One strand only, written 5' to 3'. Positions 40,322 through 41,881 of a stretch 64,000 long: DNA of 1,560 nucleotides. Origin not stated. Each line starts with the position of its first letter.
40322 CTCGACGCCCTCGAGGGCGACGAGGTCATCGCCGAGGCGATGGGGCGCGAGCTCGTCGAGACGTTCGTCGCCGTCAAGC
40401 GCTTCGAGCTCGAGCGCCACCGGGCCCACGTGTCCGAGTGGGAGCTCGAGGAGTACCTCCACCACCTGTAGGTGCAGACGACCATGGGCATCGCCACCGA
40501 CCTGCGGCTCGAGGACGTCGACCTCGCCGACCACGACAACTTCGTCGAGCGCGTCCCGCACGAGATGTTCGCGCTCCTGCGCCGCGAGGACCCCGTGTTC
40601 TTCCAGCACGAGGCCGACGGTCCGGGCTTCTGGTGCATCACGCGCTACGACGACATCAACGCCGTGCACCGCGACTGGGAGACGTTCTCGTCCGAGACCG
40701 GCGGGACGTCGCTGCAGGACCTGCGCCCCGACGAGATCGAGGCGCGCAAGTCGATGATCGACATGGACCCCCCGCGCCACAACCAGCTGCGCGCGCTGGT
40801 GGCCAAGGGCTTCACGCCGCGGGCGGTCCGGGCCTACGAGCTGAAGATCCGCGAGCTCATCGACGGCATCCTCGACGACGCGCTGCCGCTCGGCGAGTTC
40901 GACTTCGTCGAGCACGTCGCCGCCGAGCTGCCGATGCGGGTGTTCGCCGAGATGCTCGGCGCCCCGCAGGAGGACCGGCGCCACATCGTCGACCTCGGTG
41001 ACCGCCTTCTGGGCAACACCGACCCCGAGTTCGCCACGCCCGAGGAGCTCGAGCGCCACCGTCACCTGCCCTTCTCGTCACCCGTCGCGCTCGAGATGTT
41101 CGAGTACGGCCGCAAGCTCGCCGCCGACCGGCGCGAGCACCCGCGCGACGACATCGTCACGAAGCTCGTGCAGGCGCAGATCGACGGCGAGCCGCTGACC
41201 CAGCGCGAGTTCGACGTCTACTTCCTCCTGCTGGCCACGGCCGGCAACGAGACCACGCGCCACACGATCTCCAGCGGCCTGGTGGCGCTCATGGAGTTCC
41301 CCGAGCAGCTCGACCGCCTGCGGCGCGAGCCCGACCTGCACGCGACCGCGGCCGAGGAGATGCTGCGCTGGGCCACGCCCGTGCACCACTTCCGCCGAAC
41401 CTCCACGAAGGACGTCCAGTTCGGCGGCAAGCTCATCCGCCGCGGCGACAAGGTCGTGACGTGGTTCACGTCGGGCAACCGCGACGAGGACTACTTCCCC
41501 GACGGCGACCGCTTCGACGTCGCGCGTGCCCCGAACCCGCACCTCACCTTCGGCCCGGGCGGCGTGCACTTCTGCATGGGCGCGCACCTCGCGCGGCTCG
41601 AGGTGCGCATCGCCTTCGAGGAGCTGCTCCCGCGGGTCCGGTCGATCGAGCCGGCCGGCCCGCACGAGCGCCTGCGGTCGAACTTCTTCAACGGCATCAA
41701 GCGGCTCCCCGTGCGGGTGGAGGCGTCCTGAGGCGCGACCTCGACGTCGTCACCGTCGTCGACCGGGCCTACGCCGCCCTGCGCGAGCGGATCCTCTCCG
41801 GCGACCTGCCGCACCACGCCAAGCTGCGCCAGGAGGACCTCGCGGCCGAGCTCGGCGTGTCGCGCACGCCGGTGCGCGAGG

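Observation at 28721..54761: Candidate gamma-glutamylation / P450-dependent amine catabolic island combined with a homoprotocatechuate-like meta-cleavage module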

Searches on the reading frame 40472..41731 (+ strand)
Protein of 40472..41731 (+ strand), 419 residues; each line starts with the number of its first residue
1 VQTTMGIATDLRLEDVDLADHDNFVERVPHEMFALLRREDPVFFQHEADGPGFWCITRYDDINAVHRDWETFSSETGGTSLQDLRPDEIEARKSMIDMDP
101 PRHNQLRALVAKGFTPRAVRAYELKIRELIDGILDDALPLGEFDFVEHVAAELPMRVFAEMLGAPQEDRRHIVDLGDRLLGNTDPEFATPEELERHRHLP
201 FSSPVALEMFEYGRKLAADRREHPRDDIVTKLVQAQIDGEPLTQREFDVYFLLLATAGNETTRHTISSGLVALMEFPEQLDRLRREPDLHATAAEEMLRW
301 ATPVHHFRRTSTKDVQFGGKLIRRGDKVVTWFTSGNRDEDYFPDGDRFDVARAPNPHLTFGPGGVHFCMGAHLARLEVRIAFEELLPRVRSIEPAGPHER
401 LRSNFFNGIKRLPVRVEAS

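Call 9: search_protein_families(library=pfam, proteins=[window:40472-41731:+])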
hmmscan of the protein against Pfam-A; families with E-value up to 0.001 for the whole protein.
window:40472-41731:+ (419 aa): 1 family
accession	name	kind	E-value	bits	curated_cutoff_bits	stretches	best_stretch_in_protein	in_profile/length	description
PF00067.27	p450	-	1.7e-23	83.5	22.8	1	52-388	45-431/462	Cytochrome P450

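Call 12: search_protein_families(library=ncbifam, proteins=[window:40472-41731:+])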
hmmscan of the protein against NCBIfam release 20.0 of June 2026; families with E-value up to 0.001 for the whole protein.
window:40472-41731:+ (419 aa): 9 families
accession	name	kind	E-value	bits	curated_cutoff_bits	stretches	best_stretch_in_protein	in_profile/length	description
NF041177.1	Cyp119_Thmprot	equivalog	2.2e-64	217.6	680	1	31-417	3-367/368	cytochrome P450 Cyp119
NF041802.1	P450_SolI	exception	3.9e-64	216.7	850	1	11-415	14-421/424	solanimycin biosynthesis cytochrome P450 SolI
TIGR04538.1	P450_cycloAA_1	subfamily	7.1e-40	137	500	1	24-392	6-369/395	cytochrome P450, cyclodipeptide synthase-associated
NF045816.1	PentlenlactSyn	equivalog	5.9e-39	133.9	700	1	36-403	22-380/396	pentalenolactone synthase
TIGR04458.1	CYP450_TxtE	equivalog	2.1e-37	128.7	500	1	28-415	12-401/403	4-nitrotryptophan synthase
TIGR04515.1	P450_rel_GT_act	subfamily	7.3e-37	127.6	343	1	88-415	85-386/386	P450-derived glycosyltransferase activator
NF050147.1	aminopyruv_ApyO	equivalog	5.2e-09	35.3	525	1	32-389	18-393/444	RiPP biosynthesis cytochrome P450 ApyO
NF051859.1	AlbFlvMonOxTrpSyn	equivalog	7.2e-08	31.4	700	1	212-288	222-301/457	bifunctional albaflavenone monooxygenase/terpene synthase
NF045812.1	PentlenOxigase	equivalog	4.8e-06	25.7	800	1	291-391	303-411/444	pentalenene oxygenase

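Call 13: search_solved_structures(query=window:40472-41731:+, max_evalue=1e-20)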
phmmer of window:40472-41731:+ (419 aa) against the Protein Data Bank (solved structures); distinct sequences matched with E-value up to 1e-20: 376 (the best 60 are shown).
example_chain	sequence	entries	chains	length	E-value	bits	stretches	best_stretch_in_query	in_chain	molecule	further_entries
8vxi_A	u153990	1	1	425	3e-137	461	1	9-416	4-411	CYP125MRCA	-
8vxg_A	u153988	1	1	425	9.5e-136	456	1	10-416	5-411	CYP125MRCA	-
6bld_A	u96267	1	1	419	1.1e-91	310.8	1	47-414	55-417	Cytochrome P450 268A2 Cyp268A2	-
5dqn_A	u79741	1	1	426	6.8e-87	295.1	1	15-413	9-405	Cytochrome P450 CYP125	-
7qwn_A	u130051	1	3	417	8.2e-87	294.8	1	17-413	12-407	Steroid C26-monooxygenase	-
7r1i_A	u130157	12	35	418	8.2e-87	294.8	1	17-413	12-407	Steroid C26-monooxygenase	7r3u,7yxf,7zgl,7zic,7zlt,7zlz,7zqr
4apy_A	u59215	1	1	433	8.3e-87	294.8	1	15-413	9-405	P450 HEME-THIOLATE PROTEIN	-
2xn8_A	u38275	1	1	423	8.6e-87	294.7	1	17-413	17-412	PUTATIVE CYTOCHROME P450 125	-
2xc3_A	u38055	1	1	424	8.7e-87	294.7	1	17-413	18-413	PUTATIVE CYTOCHROME P450 125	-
3ivy_A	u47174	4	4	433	8.8e-87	294.7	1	17-413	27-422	Cytochrome P450 CYP125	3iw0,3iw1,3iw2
2x5l_A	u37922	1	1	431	8.9e-87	294.7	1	17-413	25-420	PUTATIVE CYTOCHROME P450 125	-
2x5w_A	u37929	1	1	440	9.3e-87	294.6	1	17-413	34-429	PUTATIVE CYTOCHROME P450 125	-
5li6_A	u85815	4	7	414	1.9e-86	293.6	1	11-416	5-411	Putative cytochrome P450 126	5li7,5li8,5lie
6t0f_A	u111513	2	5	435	2.3e-86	293.3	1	15-414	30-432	Methyl-branched lipid omega-hydroxylase | CYP124 in complex with inhibitor compound 5'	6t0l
2wm4_A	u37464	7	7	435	2.5e-86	293.2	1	15-414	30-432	PUTATIVE CYTOCHROME P450 124 | Methyl-branched lipid omega-hydroxylase | CYP124 in complex with inhibitor carbethoxyhexyl imidazole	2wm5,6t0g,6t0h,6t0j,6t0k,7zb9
8gdi_A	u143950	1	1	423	4.4e-83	282.5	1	32-414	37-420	Cytochrome P450 124A1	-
6cvc_A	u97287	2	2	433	4.4e-83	282.5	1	32-414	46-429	Cytochrome P450 124A1, Cyp124A1 | Cytochrome P450 124A1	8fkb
8fjo_A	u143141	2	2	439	4.8e-83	282.4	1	32-415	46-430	Cytochrome P450 124A1, Cyp124A1 | Cytochrome P450 124A1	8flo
5l90_A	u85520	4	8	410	7.2e-69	235.7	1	32-415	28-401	Cytochrome P450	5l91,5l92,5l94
4l0e_A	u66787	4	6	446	1.6e-68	234.6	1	16-417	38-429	P450 monooxygenase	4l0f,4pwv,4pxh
8b2p_A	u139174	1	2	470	9e-68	232.1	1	10-418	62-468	Cytochrome P450 alkane hydroxylase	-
1cpt_A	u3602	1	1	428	5.6e-66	226.2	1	28-416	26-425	CYTOCHROME P450-TERP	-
8euh_A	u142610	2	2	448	6.5e-66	226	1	28-416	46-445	Cytochrome P450-terp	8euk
9kki_A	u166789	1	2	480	7.2e-66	225.8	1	8-416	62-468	Cytochrome P450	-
8eul_A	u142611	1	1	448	8.8e-66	225.5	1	28-416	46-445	Cytochrome P450-terp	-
5fyf_A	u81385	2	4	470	9.6e-66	225.4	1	8-416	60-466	CYTOCHROME P450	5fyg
9uy0_A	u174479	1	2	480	9.8e-66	225.4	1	8-416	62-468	Cytochrome P450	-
8hgd_B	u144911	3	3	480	1.4e-65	224.8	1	8-416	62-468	Cytochrome P450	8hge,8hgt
9ixl_B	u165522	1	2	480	2.6e-65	224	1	8-416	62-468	Cytochrome P450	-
5vws_A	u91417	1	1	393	2.8e-65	223.9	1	36-415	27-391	Cytochrome P450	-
6hqd_A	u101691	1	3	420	1.5e-64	221.5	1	7-418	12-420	Cytochrome P450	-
9vfd_A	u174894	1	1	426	1.5e-64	221.4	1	7-418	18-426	Cytochrome P450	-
7smz_A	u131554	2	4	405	1e-63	218.7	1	14-414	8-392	Cytochrome P450 142A3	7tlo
7sh5_A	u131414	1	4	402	1.1e-63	218.6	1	13-414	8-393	Cytochrome P450 142A3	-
3rwl_A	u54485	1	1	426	1.9e-63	217.9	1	6-418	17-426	Cytochrome P450 alkane hydroxylase 1 CYP153A7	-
3tkt_A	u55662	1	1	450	2.8e-63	217.3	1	32-418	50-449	Cytochrome P450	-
2xkr_A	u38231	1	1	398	4.6e-63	216.6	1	14-414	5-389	PUTATIVE CYTOCHROME P450 142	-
6hqg_A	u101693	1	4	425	9.3e-63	215.6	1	8-416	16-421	Cytochrome P450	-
7y9o_A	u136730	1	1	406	5.6e-62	213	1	29-416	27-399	Cytochrome P450 monooxygenase YjiB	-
7ant_A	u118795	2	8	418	4.5e-61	210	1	9-418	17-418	Cytochrome P450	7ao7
7y97_A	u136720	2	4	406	5.5e-61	209.7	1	29-416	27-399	Cytochrome P450 monooxygenase YjiB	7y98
4rm4_A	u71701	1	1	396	8.4e-61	209.1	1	29-390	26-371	Cytochrome P450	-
6gmf_A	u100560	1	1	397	5.1e-60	206.5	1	16-415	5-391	Putative cytochrome P450 hydroxylase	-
5ofq_A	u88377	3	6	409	1.2e-59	205.3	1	28-389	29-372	Cytochrome P450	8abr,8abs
2yoo_A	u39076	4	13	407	5.8e-59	203.1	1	13-414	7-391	P450 HEME-THIOLATE PROTEIN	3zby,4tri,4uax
4yzr_A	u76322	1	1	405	2.7e-58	200.9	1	27-416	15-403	Polyketide biosynthesis cytochrome P450 PksS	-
3ejb_B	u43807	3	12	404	2e-57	198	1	27-419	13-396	Biotin biosynthesis cytochrome P450-like enzyme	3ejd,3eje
6hqw_A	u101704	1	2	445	2.9e-55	190.9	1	17-417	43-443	Cytochrome P450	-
5z9i_A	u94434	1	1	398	4.6e-55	190.2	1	52-414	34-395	Putative P450-like enzyme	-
6gk5_A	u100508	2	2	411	6.4e-55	189.7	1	29-395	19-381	Cytochrome P450 CYP267B1 protein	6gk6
4e2p_A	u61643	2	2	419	1.5e-54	188.5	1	52-416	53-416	Cytochrome P450 107B1 (P450CVIIB1)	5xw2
5z9j_A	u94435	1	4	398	2.9e-54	187.6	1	52-414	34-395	Putative P450-like enzyme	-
4z5p_A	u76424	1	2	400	8.7e-54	186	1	30-414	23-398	Cytochrome P450 hydroxylase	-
8hg9_A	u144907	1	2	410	7.8e-53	182.9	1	27-399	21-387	cytochrome P450 steroid hydroxylase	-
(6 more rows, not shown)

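Call 15: find_encoding_contigs(protein=window:40472-41731:+, flank=10000, max_places=6)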
Protein window:40472-41731:+ (419 aa): no gene with exactly this product is on record in the collection.

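Call 16: find_homologous_proteins(query=window:40472-41731:+, max_evalue=1e-60)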
Query window:40472-41731:+ (419 aa): 7611 proteins with E <= 1e-60 among 8000 candidates; the best 120 are listed.
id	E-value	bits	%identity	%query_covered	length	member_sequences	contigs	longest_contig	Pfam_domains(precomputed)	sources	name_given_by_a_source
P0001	1.0e-253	860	91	99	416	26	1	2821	PF00067.28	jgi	-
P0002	3.1e-251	851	90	98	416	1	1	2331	PF00067.28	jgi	jgi:cytochrome P450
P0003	1.9e-250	849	88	100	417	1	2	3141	PF00067.28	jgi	jgi:cytochrome P450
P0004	8.4e-250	847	88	98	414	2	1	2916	PF00067.28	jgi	jgi:cytochrome P450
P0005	1.2e-247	840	88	98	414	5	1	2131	PF00067.28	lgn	-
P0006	1.9e-245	832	86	98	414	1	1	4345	PF00067.28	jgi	jgi:cytochrome P450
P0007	3.7e-245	831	88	97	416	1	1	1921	PF00067.28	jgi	-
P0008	3.2e-244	828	87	98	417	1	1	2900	PF00067.28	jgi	jgi:cytochrome P450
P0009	2.7e-236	802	85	98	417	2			PF00067.28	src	-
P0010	1.9e-224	763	83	97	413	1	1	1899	PF00067.28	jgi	jgi:cytochrome P450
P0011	4.8e-220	749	79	99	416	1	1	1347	PF00067.28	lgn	-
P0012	7.0e-218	741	80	98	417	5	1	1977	PF00067.28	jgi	jgi:cytochrome P450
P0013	4.9e-217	739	79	98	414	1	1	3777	PF00067.28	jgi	jgi:cytochrome P450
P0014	6.5e-215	732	77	97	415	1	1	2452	PF00067.28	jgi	jgi:cytochrome P450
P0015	2.7e-214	730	77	98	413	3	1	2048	PF00067.28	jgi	jgi:cytochrome P450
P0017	1.7e-211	720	76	98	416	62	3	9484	PF00067.28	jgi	jgi:cytochrome P450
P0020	1.5e-208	711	76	97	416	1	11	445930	PF00067.28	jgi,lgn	jgi:cytochrome P450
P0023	5.1e-207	706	76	98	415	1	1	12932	PF00067.28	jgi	jgi:cytochrome P450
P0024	5.4e-207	706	76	98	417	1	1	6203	PF00067.28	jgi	jgi:cytochrome P450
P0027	7.5e-205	699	76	98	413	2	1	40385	PF00067.28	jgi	jgi:cytochrome P450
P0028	7.3e-204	695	74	99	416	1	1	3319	PF00067.28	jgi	jgi:cytochrome P450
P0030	1.4e-203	694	73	99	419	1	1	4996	PF00067.28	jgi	jgi:cytochrome P450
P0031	8.1e-203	692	75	98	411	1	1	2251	PF00067.28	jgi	jgi:cytochrome P450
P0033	2.5e-202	690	74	97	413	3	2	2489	PF00067.28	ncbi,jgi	jgi:cytochrome P450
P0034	3.0e-202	690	74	98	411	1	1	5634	PF00067.28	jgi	jgi:cytochrome P450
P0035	4.9e-202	689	75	96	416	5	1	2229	PF00067.28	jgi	jgi:cytochrome P450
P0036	8.2e-201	685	74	98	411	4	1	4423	PF00067.28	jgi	jgi:cytochrome P450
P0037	2.5e-199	680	73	98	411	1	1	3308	PF00067.28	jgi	jgi:cytochrome P450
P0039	1.6e-198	678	73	98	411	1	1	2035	PF00067.28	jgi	jgi:cytochrome P450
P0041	3.3e-198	677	73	97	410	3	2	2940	PF00067.28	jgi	jgi:cytochrome P450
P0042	3.9e-198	676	71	98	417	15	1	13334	PF00067.28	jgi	jgi:cytochrome P450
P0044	9.3e-197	672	73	96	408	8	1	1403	PF00067.28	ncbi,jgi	jgi:cytochrome P450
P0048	1.1e-195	668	72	98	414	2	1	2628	PF00067.28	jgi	jgi:cytochrome P450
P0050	1.6e-195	668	71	98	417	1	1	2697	PF00067.28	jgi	jgi:cytochrome P450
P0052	1.2e-194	665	70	98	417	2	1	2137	PF00067.28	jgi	jgi:cytochrome P450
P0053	5.3e-194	663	71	97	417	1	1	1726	PF00067.28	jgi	jgi:cytochrome P450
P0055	7.9e-189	646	71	97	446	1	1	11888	PF00067.28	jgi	jgi:cytochrome P450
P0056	3.3e-188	644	70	97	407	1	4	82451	PF00067.28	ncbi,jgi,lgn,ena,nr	ncbi:MAG TPA: cytochrome P450 [Capillimicrobium sp.]|nr:cytochrome P450 [Capillimicrobium sp.]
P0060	1.9e-186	638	75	88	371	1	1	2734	PF00067.28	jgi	jgi:cytochrome P450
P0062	2.6e-186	638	70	97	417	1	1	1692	PF00067.28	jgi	jgi:cytochrome P450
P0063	6.3e-186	636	68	100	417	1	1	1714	PF00067.28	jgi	jgi:cytochrome P450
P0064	6.4e-186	636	70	97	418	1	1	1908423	PF00067.28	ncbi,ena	-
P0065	7.3e-186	636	68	98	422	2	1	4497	PF00067.28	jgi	jgi:cytochrome P450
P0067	1.8e-185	635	68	97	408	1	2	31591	PF00067.28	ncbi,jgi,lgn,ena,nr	ncbi:MAG: cytochrome P450 [Solirubrobacteraceae bacterium]|nr:cytochrome P450 [Solirubrobacteraceae 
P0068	3.0e-185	634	69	97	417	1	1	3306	PF00067.28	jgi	jgi:cytochrome P450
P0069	3.5e-185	634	68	98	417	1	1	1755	PF00067.28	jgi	jgi:cytochrome P450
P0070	5.1e-185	633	67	99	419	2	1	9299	PF00067.28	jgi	jgi:cytochrome P450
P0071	5.9e-185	633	69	98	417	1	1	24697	PF00067.28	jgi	jgi:cytochrome P450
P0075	2.8e-184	631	69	97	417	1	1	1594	PF00067.28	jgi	jgi:cytochrome P450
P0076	3.7e-184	630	68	97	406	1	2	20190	PF00067.28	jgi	jgi:cytochrome P450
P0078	4.2e-184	630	69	97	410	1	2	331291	PF00067.28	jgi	jgi:cytochrome P450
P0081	3.6e-183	627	67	98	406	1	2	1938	PF00067.28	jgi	jgi:cytochrome P450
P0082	4.0e-183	627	68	99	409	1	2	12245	PF00067.28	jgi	jgi:cytochrome P450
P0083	4.6e-183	627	68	97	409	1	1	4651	PF00067.28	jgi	jgi:cytochrome P450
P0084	5.4e-183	627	68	97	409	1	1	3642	PF00067.28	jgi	jgi:cytochrome P450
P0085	6.4e-183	626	68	97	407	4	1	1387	PF00067.28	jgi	jgi:cytochrome P450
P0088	7.8e-183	626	66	97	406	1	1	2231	PF00067.28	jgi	jgi:cytochrome P450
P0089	9.5e-183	626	68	97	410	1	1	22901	PF00067.28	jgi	jgi:cytochrome P450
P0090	1.1e-182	626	67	97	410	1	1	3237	PF00067.28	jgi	jgi:cytochrome P450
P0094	3.8e-182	624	67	98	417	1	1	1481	PF00067.28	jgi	jgi:cytochrome P450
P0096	4.3e-182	624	67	97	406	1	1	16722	PF00067.28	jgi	jgi:cytochrome P450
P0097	4.4e-182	624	68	96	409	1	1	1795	PF00067.28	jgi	jgi:cytochrome P450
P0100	6.6e-182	623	68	96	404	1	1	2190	PF00067.28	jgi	jgi:cytochrome P450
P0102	1.0e-181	622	68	98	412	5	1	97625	PF00067.28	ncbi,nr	ncbi:MAG: cytochrome P450 [Solirubrobacterales bacterium]|nr:cytochrome P450 [Solirubrobacterales ba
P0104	1.5e-181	622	67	98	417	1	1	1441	PF00067.28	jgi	jgi:cytochrome P450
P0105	1.6e-181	622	67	97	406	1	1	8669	PF00067.28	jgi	jgi:cytochrome P450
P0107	2.0e-181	621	67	97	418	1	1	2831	PF00067.28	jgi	jgi:cytochrome P450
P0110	2.7e-181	621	68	97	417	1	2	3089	PF00067.28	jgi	jgi:cytochrome P450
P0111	3.0e-181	621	68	98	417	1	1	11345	PF00067.28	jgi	jgi:cytochrome P450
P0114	3.6e-181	621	68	97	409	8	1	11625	PF00067.28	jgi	jgi:cytochrome P450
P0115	3.8e-181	620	68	96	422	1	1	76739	PF00067.28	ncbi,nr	ncbi:MAG: cytochrome P450 [Solirubrobacterales bacterium]|nr:cytochrome P450 [Solirubrobacterales ba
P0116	4.3e-181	620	67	97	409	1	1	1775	PF00067.28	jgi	jgi:cytochrome P450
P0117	6.0e-181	620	67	97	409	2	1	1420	PF00067.28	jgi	jgi:cytochrome P450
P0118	6.4e-181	620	68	97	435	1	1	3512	PF00067.28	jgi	jgi:cytochrome P450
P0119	8.2e-181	619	68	96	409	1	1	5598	PF00067.28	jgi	jgi:cytochrome P450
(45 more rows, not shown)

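Call 17: find_encoding_contigs(protein=P0020, flank=10000, max_places=2)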
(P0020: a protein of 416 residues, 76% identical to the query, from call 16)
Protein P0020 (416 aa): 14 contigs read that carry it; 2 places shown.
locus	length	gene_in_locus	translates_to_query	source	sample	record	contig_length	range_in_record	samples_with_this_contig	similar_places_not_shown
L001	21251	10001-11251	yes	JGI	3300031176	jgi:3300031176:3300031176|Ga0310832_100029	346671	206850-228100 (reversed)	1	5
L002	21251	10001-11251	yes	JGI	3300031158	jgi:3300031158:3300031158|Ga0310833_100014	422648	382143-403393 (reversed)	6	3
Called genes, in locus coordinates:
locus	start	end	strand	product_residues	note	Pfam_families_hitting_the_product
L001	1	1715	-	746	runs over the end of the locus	PF08448:PAS_4, PF13188:PAS_8, PF08447:PAS_3 (weak), PF00990:GGDEF, PF00563:EAL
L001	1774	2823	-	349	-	PF26684:DUF8230_N, PF26685:DUF8230_C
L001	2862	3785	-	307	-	PF13669:Glyoxalase_4 (faint), PF00903:Glyoxalase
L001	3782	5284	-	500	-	PF00171:Aldedh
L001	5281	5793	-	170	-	PF01047:MarR, PF12802:MarR_2 (weak)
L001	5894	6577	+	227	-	PF00117:GATase, PF07722:Peptidase_C26 (weak)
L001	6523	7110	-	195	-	PF11354:DUF3156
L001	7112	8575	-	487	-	PF13520:AA_permease_2, PF00324:AA_permease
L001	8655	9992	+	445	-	PF00120:Gln-synt_C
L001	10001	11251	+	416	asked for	PF00067:p450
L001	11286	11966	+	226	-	PF00392:GntR, PF07729:FCD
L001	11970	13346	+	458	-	PF00282:Pyridoxal_deC, PF01212:Beta_elim_lyase, PF00266:Aminotran_5, PF05889:SepSecS (weak)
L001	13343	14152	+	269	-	PF00106:adh_short, PF08659:KR, PF13561:adh_short_C2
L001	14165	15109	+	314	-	PF00296:Bac_luciferase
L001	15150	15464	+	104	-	-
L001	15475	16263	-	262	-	PF01557:FAA_hydrolase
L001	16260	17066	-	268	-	PF06314:ADC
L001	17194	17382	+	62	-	PF06902:Fer4_19, PF13459:Fer4_15, PF13370:Fer4_13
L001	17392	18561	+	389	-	PF07992:Pyr_redox_2, PF13450:NAD_binding_8 (faint), PF01262:AlaDh_PNT_C (weak), PF00070:Pyr_redox, PF14759:Reductase_C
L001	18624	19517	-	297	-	PF00351:Biopterin_H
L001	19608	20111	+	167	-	PF13404:HTH_AsnC-type, PF13412:HTH_24, PF09339:HTH_IclR (weak), PF01037:AsnC_trans_reg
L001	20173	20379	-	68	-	PF02609:Exonuc_VII_S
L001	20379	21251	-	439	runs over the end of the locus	PF13742:tRNA_anti_2, PF02601:Exonuc_VII_L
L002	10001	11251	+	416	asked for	PF00067:p450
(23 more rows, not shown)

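Call 18: find_encoding_contigs(protein=P0064, flank=10000, max_places=2)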
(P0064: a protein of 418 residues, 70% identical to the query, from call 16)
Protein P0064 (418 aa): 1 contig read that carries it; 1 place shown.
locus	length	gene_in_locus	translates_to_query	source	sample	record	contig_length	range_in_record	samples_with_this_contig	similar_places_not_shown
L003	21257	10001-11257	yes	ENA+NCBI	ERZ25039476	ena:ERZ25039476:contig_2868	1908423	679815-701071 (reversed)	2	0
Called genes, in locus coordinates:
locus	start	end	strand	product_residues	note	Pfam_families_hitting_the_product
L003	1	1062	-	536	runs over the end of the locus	PF03193:RsgA_GTPase (faint), PF00005:ABC_tran, PF02463:SMC_N (faint), PF13191:AAA_16 (faint), PF13401:AAA_22 (faint), PF13476:AAA_23 (faint), PF20703:nSTAND1 (weak), PF00005:ABC_tran, +4 more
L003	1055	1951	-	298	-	PF02361:CbiQ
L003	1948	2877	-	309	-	PF14478:DUF4430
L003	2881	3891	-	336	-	-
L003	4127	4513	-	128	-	PF00027:cNMP_binding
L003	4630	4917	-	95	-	PF00326:Peptidase_S9, PF20434:BD-FAE (weak)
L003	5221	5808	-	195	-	-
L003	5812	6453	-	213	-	PF00440:TetR_N, PF13977:TetR_C_6 (weak)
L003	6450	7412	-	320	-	PF00268:Ribonuc_red_sm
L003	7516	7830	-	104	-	PF01740:STAS, PF13466:STAS_2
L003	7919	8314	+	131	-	PF13581:HATPase_c_2, PF02518:HATPase_c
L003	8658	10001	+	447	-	PF16952:Gln-synt_N_2 (faint), PF00120:Gln-synt_C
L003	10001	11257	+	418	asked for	PF00067:p450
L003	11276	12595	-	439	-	PF13540:RCC1_2 (faint), PF25390:WD40_RLD, PF00415:RCC1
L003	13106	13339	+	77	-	-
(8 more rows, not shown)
